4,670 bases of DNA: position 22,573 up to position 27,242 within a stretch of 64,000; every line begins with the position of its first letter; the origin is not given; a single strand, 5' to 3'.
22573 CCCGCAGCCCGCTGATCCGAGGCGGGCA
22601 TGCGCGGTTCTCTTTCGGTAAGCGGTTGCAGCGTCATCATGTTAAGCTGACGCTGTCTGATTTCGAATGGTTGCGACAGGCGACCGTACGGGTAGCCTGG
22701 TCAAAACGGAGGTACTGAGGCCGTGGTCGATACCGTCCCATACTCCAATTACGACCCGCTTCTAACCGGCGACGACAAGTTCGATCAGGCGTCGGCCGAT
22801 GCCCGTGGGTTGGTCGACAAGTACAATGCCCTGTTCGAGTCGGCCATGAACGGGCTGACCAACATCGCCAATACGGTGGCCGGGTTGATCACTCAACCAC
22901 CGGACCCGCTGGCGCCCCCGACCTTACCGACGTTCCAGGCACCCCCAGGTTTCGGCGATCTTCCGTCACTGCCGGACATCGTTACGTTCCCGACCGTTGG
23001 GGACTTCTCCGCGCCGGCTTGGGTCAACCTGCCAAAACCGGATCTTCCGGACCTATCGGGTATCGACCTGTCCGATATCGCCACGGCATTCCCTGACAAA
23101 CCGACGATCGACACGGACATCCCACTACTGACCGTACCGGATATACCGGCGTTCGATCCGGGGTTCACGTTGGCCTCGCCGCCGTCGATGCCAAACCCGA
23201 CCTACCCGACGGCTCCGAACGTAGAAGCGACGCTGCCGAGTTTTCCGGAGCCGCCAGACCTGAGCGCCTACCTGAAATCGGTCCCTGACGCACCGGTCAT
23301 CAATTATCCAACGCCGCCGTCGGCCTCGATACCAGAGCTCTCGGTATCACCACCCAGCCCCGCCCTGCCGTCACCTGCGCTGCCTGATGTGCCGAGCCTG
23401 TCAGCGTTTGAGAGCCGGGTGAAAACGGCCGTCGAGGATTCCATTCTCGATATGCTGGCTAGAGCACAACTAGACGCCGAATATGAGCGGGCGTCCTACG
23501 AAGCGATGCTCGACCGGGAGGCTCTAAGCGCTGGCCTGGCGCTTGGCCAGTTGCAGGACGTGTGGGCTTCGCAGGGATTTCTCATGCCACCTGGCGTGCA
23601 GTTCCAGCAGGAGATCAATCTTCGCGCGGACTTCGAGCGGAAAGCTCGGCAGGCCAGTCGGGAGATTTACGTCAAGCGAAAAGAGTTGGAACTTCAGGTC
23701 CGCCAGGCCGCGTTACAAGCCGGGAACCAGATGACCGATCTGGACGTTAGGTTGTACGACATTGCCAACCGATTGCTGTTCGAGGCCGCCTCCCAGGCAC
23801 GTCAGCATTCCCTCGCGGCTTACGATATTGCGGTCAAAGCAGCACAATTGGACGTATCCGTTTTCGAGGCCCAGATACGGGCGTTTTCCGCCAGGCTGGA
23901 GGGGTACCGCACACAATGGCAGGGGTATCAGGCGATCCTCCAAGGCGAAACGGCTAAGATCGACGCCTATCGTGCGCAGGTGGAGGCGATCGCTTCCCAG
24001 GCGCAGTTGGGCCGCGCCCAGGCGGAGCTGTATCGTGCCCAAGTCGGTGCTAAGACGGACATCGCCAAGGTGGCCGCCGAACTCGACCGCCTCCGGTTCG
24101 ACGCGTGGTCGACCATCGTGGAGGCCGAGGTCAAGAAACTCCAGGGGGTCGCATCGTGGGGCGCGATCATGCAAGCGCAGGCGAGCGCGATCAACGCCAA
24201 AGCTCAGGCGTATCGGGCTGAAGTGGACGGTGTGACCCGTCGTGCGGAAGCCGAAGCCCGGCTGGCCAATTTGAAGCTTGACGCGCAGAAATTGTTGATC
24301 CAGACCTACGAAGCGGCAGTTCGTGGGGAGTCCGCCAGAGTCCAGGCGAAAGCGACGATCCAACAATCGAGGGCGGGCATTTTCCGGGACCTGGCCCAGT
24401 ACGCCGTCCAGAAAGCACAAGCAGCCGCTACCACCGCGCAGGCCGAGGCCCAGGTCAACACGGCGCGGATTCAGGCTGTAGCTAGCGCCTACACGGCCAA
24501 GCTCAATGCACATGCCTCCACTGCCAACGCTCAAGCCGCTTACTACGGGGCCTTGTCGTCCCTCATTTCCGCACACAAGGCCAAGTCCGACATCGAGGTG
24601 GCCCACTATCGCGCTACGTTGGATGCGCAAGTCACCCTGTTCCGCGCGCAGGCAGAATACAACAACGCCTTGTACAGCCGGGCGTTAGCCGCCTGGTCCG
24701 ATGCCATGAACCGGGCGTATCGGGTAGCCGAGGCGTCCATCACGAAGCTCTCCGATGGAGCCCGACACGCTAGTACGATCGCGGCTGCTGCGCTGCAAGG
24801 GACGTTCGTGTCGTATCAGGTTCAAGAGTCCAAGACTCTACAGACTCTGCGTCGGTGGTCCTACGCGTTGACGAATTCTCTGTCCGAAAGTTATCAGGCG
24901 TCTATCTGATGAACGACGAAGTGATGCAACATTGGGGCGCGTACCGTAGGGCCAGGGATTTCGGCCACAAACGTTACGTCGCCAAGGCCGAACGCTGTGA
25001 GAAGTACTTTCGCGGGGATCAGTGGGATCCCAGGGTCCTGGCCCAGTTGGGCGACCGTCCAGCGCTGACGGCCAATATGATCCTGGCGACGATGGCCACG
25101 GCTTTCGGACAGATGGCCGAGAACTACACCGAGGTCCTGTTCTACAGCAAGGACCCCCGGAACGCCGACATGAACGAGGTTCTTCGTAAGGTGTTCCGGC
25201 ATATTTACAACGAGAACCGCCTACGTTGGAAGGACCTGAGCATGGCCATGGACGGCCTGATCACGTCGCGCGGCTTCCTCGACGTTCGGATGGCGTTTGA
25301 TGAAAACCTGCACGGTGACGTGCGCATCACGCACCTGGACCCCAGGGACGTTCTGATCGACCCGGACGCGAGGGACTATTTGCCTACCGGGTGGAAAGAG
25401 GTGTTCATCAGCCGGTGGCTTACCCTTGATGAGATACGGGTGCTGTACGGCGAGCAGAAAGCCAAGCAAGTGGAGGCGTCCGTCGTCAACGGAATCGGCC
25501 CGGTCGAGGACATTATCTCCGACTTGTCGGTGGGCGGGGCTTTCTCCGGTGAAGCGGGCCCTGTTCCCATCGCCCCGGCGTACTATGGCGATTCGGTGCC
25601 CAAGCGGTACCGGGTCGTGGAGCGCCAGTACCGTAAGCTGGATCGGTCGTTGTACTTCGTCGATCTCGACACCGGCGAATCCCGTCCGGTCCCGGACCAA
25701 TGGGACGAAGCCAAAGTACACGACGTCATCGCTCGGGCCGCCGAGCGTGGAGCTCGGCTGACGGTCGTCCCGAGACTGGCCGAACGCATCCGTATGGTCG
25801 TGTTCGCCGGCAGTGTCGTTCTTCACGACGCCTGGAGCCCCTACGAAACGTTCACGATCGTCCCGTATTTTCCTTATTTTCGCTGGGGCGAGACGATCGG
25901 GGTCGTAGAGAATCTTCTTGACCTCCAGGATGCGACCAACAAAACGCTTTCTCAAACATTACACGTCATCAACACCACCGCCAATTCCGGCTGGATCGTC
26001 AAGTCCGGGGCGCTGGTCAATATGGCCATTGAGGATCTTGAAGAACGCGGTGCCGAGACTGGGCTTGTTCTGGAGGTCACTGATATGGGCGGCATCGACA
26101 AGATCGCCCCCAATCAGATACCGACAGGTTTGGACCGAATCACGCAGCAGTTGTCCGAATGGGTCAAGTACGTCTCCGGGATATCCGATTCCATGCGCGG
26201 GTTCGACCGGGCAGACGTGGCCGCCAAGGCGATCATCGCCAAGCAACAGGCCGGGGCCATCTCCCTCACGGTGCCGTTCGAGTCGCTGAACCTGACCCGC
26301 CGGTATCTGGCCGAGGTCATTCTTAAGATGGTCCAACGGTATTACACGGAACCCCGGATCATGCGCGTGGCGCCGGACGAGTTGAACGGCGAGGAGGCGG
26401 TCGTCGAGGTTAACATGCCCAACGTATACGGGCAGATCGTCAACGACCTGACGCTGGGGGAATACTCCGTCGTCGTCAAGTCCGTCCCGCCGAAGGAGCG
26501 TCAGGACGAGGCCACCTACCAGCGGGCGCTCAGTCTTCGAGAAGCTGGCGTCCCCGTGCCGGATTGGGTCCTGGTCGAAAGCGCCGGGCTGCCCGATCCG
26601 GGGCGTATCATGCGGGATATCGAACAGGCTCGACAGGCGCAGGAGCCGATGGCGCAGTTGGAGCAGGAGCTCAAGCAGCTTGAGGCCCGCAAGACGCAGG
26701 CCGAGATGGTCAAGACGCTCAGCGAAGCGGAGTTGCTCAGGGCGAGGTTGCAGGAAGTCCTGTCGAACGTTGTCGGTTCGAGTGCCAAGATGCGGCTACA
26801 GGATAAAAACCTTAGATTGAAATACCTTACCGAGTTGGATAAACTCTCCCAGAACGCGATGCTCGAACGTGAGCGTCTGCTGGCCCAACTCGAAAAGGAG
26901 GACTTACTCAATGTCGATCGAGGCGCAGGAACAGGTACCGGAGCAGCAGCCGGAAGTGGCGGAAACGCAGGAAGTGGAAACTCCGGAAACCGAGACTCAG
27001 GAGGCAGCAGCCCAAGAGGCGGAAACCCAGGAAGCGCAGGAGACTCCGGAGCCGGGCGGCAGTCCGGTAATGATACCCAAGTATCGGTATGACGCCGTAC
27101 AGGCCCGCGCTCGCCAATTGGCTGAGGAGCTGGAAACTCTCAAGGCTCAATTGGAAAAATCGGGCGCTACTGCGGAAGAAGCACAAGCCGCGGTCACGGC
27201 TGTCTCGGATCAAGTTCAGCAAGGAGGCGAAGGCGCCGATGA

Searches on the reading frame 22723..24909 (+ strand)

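Call 48: search_protein_families(library=phrogs, proteins=[window:22723-24909:+], max_evalue=0.001)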
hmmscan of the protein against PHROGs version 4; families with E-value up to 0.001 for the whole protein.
window:22723-24909:+ (728 aa): 1 family
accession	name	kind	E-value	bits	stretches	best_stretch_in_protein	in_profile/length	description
phrog_10969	-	unknown function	2.3e-32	113.1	1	28-580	26-547/632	-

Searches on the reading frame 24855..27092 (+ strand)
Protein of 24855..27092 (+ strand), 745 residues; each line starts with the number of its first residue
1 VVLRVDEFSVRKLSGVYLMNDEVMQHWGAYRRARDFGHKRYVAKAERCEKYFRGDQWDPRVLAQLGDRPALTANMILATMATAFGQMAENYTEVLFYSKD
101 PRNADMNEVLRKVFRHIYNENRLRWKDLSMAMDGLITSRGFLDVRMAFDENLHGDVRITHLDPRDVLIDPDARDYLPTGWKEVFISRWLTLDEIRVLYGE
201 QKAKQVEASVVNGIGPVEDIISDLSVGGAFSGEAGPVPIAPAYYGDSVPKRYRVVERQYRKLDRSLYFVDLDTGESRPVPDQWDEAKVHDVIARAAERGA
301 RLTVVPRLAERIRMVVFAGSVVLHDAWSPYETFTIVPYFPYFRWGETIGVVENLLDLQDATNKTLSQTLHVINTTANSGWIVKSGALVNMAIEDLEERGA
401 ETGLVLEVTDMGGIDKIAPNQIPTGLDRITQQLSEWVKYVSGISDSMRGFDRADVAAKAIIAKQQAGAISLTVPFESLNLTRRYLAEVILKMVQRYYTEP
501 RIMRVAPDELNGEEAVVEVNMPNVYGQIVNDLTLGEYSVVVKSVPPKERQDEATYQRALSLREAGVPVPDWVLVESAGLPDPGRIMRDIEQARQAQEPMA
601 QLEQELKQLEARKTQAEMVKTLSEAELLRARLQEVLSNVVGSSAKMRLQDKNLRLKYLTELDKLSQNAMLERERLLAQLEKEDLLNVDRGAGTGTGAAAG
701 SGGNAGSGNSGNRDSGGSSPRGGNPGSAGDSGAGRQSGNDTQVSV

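Call 48: search_protein_families(library=phrogs, proteins=[window:24855-27092:+], max_evalue=0.001)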
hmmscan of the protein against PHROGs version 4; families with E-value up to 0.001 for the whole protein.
window:24855-27092:+ (745 aa): 3 families
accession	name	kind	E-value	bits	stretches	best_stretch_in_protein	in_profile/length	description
phrog_156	-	head and packaging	1.1e-96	325.8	1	40-663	28-654/681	portal protein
phrog_1216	-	head and packaging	2.7e-12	47.1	2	313-506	319-522/714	portal protein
phrog_332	-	connector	0.00028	20.4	0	156-626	155-545/560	head-tail adaptor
